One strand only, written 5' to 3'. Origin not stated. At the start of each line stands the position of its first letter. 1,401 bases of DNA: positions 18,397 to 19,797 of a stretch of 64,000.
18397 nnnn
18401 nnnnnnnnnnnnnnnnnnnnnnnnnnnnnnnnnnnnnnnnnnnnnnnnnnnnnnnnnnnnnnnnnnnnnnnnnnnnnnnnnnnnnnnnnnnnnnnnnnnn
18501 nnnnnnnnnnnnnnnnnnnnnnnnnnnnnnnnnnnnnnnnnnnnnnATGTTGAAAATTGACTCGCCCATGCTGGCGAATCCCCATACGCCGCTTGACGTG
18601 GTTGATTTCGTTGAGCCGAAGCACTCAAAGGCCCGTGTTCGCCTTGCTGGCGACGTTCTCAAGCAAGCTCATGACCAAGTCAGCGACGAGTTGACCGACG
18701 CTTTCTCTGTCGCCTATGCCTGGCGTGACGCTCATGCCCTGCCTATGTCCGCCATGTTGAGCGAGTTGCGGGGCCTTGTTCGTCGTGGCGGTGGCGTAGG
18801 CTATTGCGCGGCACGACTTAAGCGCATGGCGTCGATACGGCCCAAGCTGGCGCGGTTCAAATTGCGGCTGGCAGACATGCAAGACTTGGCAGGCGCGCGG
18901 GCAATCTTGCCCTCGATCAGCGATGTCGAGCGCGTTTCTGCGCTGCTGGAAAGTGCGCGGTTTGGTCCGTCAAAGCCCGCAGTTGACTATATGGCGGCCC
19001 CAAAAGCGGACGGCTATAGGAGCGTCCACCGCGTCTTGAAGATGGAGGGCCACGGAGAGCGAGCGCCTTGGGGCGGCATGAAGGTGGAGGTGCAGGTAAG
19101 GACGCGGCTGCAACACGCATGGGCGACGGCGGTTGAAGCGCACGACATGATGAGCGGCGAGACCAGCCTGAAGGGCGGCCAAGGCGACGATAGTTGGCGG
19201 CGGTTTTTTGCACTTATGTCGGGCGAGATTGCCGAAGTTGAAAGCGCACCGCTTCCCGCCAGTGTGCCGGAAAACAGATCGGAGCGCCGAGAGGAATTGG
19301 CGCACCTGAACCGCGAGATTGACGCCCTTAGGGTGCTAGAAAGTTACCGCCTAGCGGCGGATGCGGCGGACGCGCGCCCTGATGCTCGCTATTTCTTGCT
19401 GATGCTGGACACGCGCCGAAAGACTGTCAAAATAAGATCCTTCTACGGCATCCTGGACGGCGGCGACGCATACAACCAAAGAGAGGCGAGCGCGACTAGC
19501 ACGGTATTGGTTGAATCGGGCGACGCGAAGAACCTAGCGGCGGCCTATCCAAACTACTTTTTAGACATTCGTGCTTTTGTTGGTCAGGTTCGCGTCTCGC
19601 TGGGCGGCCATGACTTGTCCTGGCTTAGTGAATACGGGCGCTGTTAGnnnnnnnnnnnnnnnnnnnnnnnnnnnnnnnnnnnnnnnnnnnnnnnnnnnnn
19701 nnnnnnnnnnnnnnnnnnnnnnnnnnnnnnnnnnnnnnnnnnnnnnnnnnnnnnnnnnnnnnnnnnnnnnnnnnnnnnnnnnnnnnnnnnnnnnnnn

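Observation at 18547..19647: Stand-alone RelA/SpoT synthetase with an uncharacterised C-terminal domain on the phage element (toxSAS / CapRel-like candidate)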

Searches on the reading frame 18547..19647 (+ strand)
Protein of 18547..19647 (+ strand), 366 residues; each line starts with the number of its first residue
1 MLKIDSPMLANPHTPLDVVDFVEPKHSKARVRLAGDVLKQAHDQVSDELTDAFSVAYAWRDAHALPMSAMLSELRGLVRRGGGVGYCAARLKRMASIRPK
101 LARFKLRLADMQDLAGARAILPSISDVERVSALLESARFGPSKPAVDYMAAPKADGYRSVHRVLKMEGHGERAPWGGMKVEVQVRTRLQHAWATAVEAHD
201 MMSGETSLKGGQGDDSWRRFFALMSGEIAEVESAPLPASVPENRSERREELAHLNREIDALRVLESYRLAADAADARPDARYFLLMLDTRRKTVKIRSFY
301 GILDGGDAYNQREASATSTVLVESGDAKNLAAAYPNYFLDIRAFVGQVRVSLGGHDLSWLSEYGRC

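Call 3: search_protein_families(library=pfam, proteins=[window:18547-19647:+], max_evalue=0.01)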
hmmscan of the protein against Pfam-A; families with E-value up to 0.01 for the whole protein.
window:18547-19647:+ (366 aa): 1 family
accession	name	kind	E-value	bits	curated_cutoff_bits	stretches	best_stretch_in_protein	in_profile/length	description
PF04607.23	RelA_SpoT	-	2.6e-17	63.6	27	1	90-199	2-105/113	Region found in RelA / SpoT proteins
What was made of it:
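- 18601..19155 (+): N-terminal toxSYNTH (RelA/SpoT synthetase) region, aa ~19-203. Holds ATP-coordinating R90 (18814-18816) and R118 (18898-18900), G-loop Y157 (19015-19017) and the catalytic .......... block, aa 181-190. Pfam PF04607 aa 90-199 (call 3).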

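Call 4: search_protein_families(library=padloc, proteins=[window:18547-19647:+], max_evalue=0.01)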
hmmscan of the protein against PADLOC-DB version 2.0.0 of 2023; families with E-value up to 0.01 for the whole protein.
window:18547-19647:+ (366 aa): 1 family
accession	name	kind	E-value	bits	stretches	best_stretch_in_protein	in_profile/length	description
PDLC04999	PDC-S33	-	2.9e-91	304.5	1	22-350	4-340/349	-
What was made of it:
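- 18547..19647 (+): Fused CapRel-type toxSAS toxin-antitoxin gene (366 aa), a single-gene defence candidate. PADLOC PDC-S33 aa 22-350, E 2.9e-91 (call 4).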

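Call 5: search_protein_families(library=ncbifam, proteins=[window:18547-19647:+], max_evalue=0.01)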
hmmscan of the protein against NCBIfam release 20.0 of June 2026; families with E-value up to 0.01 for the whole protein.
window:18547-19647:+ (366 aa): 4 families
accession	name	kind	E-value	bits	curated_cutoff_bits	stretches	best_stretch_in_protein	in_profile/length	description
NF053588.1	GTPPhKinYjbM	equivalog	1.7e-08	34.5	320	1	84-195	37-151/201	GTP diphosphokinase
TIGR00691.1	spoT_relA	subfamily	1.8e-06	26.6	499.2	1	88-193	209-306/687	RelA/SpoT family protein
NF008303.0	PRK11092.1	equivalog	3e-06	25.7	947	1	69-199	215-338/702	bifunctional GTP diphosphokinase/guanosine-3',5'-bis pyrophosphate 3'-pyrophosphohydrolase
NF008124.0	PRK10872.1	equivalog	7.1e-05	21.5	728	1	87-200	249-355/744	GTP diphosphokinase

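Call 6: search_solved_structures(query=window:18547-19647:+, max_evalue=1, show_alignments=3)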
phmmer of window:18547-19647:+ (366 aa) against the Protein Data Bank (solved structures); distinct sequences matched with E-value up to 1: 19.
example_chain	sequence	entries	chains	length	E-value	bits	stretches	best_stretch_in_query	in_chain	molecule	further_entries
9erv_A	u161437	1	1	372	9.9e-23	84.2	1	23-267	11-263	RelA/SpoT family protein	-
7ztb_A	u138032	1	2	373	1e-22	84.2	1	23-267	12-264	RelA/SpoT family protein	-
2be3_A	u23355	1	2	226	1.2e-07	34.6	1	83-196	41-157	GTP pyrophosphokinase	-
5dec_A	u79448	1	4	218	1.5e-07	34.3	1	84-197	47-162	GTP pyrophosphokinase YjbM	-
5ded_D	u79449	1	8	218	1.8e-07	34.1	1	84-197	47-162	GTP pyrophosphokinase YjbM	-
5f2v_V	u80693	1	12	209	1.9e-07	34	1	84-197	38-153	GTP pyrophosphokinase YjbM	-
6fgk_A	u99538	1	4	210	2.1e-07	33.9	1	70-195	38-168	GTP pyrophosphokinase YwaC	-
3l9d_A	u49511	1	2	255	4.3e-06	29.5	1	79-196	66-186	Putative GTP pyrophosphokinase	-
1vj7_A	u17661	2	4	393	4.8e-06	29.4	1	70-199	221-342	Bifunctional RELA/SPOT | Bifunctional (p)ppGpp synthase/hydrolase RelA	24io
9s6k_B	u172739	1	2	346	5.4e-05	25.9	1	60-193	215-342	GTP pyrophosphokinase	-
6ewz_A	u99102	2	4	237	0.00018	24.2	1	83-195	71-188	GTP pyrophosphokinase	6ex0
6fgj_A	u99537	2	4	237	0.00019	24.1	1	83-195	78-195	GTP pyrophosphokinase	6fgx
5iqr_8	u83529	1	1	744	0.00038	23.1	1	73-211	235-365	GTP pyrophosphokinase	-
5kps_A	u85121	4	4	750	0.00039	23.1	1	73-211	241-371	GTP pyrophosphokinase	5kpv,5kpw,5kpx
5l3p_z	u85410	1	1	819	0.00046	22.8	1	73-210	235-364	GTP pyrophosphokinase,GTP pyrophosphokinase,GTP pyrophosphokinase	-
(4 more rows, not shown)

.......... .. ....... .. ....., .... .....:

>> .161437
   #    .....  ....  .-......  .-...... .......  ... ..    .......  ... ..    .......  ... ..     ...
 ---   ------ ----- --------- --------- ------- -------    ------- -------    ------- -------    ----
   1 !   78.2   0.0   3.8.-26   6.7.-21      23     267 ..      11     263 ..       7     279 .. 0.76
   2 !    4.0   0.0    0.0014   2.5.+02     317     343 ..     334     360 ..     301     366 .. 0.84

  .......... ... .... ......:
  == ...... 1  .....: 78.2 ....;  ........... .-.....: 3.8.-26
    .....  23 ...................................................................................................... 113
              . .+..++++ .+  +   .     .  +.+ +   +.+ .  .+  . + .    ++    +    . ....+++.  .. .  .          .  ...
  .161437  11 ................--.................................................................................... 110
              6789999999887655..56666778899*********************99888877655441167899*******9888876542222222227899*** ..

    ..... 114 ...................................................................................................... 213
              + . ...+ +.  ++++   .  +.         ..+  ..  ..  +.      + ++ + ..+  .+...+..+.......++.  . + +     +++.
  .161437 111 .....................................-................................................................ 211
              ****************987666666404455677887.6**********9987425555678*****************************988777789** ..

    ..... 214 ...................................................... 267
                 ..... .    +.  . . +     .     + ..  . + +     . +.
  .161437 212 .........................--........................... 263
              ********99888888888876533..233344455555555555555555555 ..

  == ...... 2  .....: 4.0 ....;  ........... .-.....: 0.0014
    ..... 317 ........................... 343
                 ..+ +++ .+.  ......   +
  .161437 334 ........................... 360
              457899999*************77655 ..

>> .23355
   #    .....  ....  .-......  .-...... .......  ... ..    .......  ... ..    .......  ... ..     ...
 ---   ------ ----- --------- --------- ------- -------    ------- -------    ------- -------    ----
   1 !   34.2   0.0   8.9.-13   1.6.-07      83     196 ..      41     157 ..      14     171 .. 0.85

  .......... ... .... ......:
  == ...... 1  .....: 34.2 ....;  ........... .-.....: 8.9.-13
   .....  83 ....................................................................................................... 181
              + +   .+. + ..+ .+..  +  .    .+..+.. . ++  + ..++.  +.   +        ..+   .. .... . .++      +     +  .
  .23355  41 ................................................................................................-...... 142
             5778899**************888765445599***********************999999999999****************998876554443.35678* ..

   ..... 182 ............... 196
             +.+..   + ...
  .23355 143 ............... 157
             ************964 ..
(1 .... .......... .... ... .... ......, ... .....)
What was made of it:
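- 18547..19647 (+): PDB 7ZTB/9ERV E 1e-22 (call 6).
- Among solved structures the E-value is 1e-22 to CapRel and 1e-7 to SAS (call 6).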

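Call 7: search_protein_families(library=phrogs, proteins=[window:18547-19647:+], max_evalue=0.001)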
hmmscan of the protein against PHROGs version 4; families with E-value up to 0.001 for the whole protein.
window:18547-19647:+ (366 aa): 3 families
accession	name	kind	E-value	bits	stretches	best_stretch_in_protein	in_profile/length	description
phrog_4773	-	unknown function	2.1e-64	218.8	1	23-348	8-345/353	-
phrog_9640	-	unknown function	3.8e-08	34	1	107-195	69-163/365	-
phrog_32462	-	unknown function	1.9e-06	28.2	1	89-201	51-170/330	-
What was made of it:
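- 18547..19647 (+): PHROG 4773 E 2e-64 (call 7).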

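Call 15: find_homologous_proteins(query=window:18547-19647:+, max_evalue=0.001)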
Query window:18547-19647:+ (366 aa): 1072 proteins with E <= 0.001 among 8000 candidates; the best 120 are listed.
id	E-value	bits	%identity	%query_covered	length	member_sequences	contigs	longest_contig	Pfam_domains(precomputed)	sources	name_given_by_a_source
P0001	7.4e-239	810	100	100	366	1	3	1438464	PF04607.24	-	-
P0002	1.5e-76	276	46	95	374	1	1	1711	PF04607.24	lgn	-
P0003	5.5e-75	271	45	95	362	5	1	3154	PF04607.24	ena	-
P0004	1.4e-73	266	42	94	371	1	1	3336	PF04607.24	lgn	-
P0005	9.7e-73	264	44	95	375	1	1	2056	PF04607.24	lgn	-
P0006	3.3e-71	259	45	91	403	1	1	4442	PF04607.24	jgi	jgi:hypothetical protein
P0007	4.4e-71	258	44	92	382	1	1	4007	PF04607.24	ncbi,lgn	-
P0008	3.2e-70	255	43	93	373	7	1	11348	PF04607.24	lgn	-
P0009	4.8e-70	255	42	95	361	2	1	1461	PF04607.24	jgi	jgi:hypothetical protein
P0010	6.3e-70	254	41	95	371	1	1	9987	PF04607.24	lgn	-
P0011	1.8e-69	253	41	94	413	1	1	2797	PF04607.24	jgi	jgi:hypothetical protein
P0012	3.4e-69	252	44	92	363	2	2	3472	PF04607.24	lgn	-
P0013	5.3e-69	251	41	95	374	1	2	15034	PF04607.24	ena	-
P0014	5.2e-68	248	43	90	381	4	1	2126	PF04607.24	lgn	-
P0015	6.0e-68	248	41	92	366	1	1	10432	PF04607.24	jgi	jgi:ppGpp synthetase/RelA/SpoT-type nucleotidyltranferase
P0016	1.8e-67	246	41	90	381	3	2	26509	PF04607.24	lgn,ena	-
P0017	4.6e-67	245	43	94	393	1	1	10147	PF04607.24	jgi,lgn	-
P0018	1.7e-66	243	42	94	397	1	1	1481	PF04607.24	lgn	-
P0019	3.6e-66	242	43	90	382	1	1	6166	PF04607.24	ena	-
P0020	2.1e-65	239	38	95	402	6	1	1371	PF04607.24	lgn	-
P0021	2.3e-65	239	40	92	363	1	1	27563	PF04607.24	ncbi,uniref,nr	ncbi:RelA/SpoT domain-containing protein [Stappia indica]|uniref:RelA/SpoT domain-containing protein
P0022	2.6e-65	239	40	90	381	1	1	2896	PF04607.24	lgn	-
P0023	3.1e-65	239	43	97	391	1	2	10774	PF04607.24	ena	-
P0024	1.8e-64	236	42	95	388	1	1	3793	PF04607.24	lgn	-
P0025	8.5e-64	234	41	92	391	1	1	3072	PF04607.24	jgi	jgi:hypothetical protein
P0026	2.0e-63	233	41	93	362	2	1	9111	PF04607.24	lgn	-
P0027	2.3e-63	233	41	93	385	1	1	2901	PF04607.24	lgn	-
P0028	3.5e-63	232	41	91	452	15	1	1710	PF04607.24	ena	-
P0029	3.9e-63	232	40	90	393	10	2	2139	PF04607.24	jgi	jgi:Region found in RelA / SpoT proteins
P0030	3.9e-63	232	41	93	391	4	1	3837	PF04607.24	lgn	-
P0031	5.2e-63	232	40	96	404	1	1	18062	PF04607.24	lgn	-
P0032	5.4e-63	232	42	90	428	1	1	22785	PF04607.24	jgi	jgi:hypothetical protein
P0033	5.8e-63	231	43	91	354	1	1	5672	PF04607.24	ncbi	-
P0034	8.9e-63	231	43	90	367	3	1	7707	PF04607.24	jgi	jgi:ppGpp synthetase/RelA/SpoT-type nucleotidyltranferase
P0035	9.3e-63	231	37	95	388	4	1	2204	PF04607.24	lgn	-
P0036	1.3e-62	230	41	94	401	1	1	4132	PF04607.24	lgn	-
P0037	1.4e-62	230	40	92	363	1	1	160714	PF04607.24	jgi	jgi:hypothetical protein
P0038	1.6e-62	230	40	95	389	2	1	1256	PF04607.24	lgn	-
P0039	2.2e-62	230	39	96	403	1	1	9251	PF04607.24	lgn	-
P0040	2.3e-62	229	43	83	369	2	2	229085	PF04607.24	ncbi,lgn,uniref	ncbi:RelA/SpoT domain-containing protein [Asticcacaulis sp.]|uniref:RelA/SpoT domain-containing prot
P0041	5.4e-62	228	41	90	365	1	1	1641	PF04607.24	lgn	-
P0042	6.5e-62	228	38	93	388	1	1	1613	PF04607.24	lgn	-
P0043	9.7e-62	227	41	88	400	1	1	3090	PF04607.24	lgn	-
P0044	1.5e-61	227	40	90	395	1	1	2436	PF04607.24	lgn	-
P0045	1.5e-61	227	40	92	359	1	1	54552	PF04607.24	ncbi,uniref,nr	ncbi:hypothetical protein EN932_01630 [Mesorhizobium sp. M7A.F.Ca.US.002.01.1.1]|uniref:RelA/SpoT do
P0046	1.8e-61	227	40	93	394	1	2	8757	PF04607.24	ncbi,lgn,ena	-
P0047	2.3e-61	226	37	87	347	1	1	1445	PF04607.24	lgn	-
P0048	2.6e-61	226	39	93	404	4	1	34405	PF04607.24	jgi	jgi:ppGpp synthetase/RelA/SpoT-type nucleotidyltranferase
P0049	4.7e-61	225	39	91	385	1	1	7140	PF04607.24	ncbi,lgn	-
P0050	6.7e-61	225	38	93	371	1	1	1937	PF04607.24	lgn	-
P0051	7.9e-61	224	43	85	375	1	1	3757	PF04607.24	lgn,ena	-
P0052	1.4e-60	224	40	94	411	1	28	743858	PF04607.24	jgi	jgi:ppGpp synthetase/RelA/SpoT-type nucleotidyltranferase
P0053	2.5e-60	223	40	93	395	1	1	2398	PF04607.24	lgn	-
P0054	3.4e-60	222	39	92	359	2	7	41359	PF04607.24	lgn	-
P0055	4.8e-60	222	41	89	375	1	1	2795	PF04607.24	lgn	-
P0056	5.8e-60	222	36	93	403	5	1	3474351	PF04607.24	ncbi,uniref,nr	ncbi:RelA/SpoT domain-containing protein [Pseudochrobactrum sp. Wa41.01b-1]|uniref:RelA/SpoT domain-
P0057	5.9e-60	222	39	92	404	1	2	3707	PF04607.24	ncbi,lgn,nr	ncbi:MAG: hypothetical protein IRY87_23515 [Acetobacteraceae bacterium]|nr:hypothetical protein [Ace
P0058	6.6e-60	221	39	95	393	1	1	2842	PF04607.24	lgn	-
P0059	7.5e-60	221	39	98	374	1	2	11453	PF04607.24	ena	-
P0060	8.5e-60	221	40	89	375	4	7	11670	PF04607.24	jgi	jgi:hypothetical protein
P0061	8.9e-60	221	41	94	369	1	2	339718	PF04607.24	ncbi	-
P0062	1.1e-59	221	40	92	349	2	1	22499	PF04607.24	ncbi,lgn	-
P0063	2.7e-59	219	39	95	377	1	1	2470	PF04607.24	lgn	-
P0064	3.1e-59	219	40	91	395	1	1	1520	PF04607.24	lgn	-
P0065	3.3e-59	219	40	91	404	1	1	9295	PF04607.24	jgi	jgi:Region found in RelA / SpoT proteins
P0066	4.3e-59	219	38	92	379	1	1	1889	PF04607.24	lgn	-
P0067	5.4e-59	218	41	89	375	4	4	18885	PF04607.24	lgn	-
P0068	5.4e-59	218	41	90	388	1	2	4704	PF04607.24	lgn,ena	-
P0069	9.9e-59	217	42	89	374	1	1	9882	PF04607.24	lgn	-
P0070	1.2e-58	217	39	91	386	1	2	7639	PF04607.24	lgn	-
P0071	1.4e-58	217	38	93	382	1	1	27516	PF04607.24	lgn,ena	-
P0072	1.4e-58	217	37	92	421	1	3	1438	PF04607.24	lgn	-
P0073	2.0e-58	217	38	98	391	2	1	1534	PF04607.24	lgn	-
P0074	2.0e-58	216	39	87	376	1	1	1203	PF04607.24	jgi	jgi:ppGpp synthetase/RelA/SpoT-type nucleotidyltranferase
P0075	2.5e-58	216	41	92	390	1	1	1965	PF04607.24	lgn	-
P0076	2.6e-58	216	39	93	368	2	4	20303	PF04607.24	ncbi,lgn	-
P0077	2.9e-58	216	39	96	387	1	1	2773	PF04607.24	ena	-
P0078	3.1e-58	216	41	91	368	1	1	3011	PF04607.24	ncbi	-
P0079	3.5e-58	216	41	92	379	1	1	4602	PF04607.24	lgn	-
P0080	7.3e-58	215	41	95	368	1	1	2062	PF04607.24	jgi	jgi:hypothetical protein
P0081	7.4e-58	215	39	95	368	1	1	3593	PF04607.24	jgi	jgi:hypothetical protein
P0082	1.0e-57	214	39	95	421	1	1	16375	PF04607.24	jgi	jgi:ppGpp synthetase/RelA/SpoT-type nucleotidyltranferase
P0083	1.3e-57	214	42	82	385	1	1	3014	PF04607.24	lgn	-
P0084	1.4e-57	214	39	94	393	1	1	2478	PF04607.24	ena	-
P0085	2.6e-57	213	40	95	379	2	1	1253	PF04607.24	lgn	-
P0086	5.7e-57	212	41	90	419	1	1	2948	PF04607.24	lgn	-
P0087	1.0e-56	211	39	92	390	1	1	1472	PF04607.24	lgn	-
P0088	1.5e-56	210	38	93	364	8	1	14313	PF04607.24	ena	-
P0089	1.8e-56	210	37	95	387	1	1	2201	PF04607.24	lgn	-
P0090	2.1e-56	210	37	90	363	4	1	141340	PF04607.24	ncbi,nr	ncbi:MAG: RelA/SpoT domain-containing protein [Sphingosinicella sp.]|nr:RelA/SpoT domain-containing 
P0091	2.8e-56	209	39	92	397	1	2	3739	PF04607.24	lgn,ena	-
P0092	5.4e-56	209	41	90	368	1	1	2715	PF04607.24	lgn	-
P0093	6.6e-56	208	39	93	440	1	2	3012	PF04607.24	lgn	-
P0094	7.0e-56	208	41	89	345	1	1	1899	PF04607.24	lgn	-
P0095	7.0e-56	208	39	91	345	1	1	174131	PF04607.24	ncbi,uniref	ncbi:RelA/SpoT domain-containing protein [Micromonospora echinospora]|uniref:RelA/SpoT domain-contai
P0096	7.3e-56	208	38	92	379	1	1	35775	PF04607.24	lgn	-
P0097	9.5e-56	208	38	93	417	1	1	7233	PF04607.24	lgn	-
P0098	1.1e-55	208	39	92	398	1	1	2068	PF04607.24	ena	-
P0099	1.6e-55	207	38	92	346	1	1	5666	PF04607.24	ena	-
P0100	3.5e-55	206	38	89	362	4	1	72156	PF04607.24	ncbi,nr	ncbi:MAG: RelA/SpoT domain-containing protein [Caulobacteraceae bacterium]|nr:RelA/SpoT domain-conta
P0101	5.3e-55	205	41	90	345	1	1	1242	PF04607.24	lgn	-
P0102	5.5e-55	205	41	82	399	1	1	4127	PF04607.24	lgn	-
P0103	5.8e-55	205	38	94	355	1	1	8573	PF04607.24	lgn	-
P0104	5.8e-55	205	38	90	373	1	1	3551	PF04607.24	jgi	-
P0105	9.7e-55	204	38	91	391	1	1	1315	PF04607.24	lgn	-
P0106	9.8e-55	204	36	96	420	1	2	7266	PF04607.24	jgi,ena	-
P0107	1.7e-54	204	39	94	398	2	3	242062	PF04607.24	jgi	-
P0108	1.8e-54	204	37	91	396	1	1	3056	PF04607.24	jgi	jgi:Region found in RelA / SpoT proteins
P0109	2.3e-54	203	39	92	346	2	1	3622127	PF04607.24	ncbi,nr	ncbi:RelA/SpoT domain-containing protein [Paracoccus yeei]|nr:RelA/SpoT domain-containing protein [P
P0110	2.6e-54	203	36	92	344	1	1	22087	PF04607.24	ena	-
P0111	4.2e-54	202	39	89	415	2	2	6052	PF04607.24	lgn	-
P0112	8.2e-54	201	39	90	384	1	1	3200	PF04607.24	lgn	-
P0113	8.5e-54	201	39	86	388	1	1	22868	PF04607.24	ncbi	-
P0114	1.7e-53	200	39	90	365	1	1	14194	PF04607.24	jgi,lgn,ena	jgi:hypothetical protein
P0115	2.0e-53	200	38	96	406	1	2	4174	PF04607.24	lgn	-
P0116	2.9e-53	200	40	90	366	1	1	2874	PF04607.24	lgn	-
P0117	3.0e-53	199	39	91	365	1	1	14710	PF04607.24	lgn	-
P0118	3.7e-53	199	38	90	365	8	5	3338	PF04607.24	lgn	-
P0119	4.6e-53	199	40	90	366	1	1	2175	PF04607.24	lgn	-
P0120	5.9e-53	199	38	89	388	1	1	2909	PF04607.24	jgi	jgi:Region found in RelA / SpoT proteins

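Call 16: search_dna_similar(query=window:18547-19647:+, collection=phages, mode=protein, max_rows=40)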
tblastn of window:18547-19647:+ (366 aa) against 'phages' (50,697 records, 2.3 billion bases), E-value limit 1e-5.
Records with a match: 4; places in all: 4; records where one place covers at least 80% of the query: 2.
Best place of each record, by identity: <60% 4.
By first word of the organism name: Salmonella 2; Escherichia 1; Streptococcus 1.
By host as written in the record: Salmonella enterica subsp. enterica serovar Indiana J46 2; Escherichia coli 1; Streptococcus suis LS2Z 1.
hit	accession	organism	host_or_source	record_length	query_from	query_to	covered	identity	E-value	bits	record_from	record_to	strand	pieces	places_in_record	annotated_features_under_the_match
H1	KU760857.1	Salmonella phage SJ46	Salmonella enterica subsp. enterica ...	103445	22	344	88%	26.8%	3e-19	95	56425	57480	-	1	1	RelA/SpoT family protein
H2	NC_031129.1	Salmonella phage SJ46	Salmonella enterica subsp. enterica ...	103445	22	344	88%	26.8%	3e-19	95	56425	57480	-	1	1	RelA/SpoT family protein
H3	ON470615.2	Escherichia phage vB_EcoM-673R5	Escherichia coli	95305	25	267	64%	30.1%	6e-15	105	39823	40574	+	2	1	RelA/SpoT family protein | hypothetical protein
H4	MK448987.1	Streptococcus phage Javan576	Streptococcus suis LS2Z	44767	86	194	30%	33.0%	3e-6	56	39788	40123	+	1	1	GTP pyrophosphokinase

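Call 17: get_annotated_region(hit=H1, flank=3000)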
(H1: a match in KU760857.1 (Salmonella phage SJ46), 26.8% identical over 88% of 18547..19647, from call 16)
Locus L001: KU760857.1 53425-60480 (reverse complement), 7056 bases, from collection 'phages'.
description: Salmonella phage SJ46, complete genome.
organism: Salmonella phage SJ46 (NCBI taxid 1815968)
taxonomy: Viruses; Duplodnaviria; Heunggongvirae; Uroviricota; Caudoviricetes; Punavirus; Punavirus SJ46
host: Salmonella enterica subsp. enterica serovar Indiana J46; source: -; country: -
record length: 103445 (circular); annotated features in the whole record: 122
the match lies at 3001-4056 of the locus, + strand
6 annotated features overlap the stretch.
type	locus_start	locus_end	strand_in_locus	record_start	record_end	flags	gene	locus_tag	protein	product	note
CDS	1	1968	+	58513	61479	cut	tnpA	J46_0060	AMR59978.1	transposase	TnpA Tn1721; transposase for transposon Tn1721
CDS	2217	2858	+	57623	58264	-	-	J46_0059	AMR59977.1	maturation control protein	-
CDS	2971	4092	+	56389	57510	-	-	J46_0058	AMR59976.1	RelA/SpoT family protein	GTP pyrophosphokinase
CDS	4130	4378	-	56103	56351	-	lxc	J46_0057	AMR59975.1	modulator protein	Lxc; lower expression of C1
CDS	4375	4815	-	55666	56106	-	-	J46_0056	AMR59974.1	hypothetical protein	-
CDS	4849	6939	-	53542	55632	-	-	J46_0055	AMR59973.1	DNA methylase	-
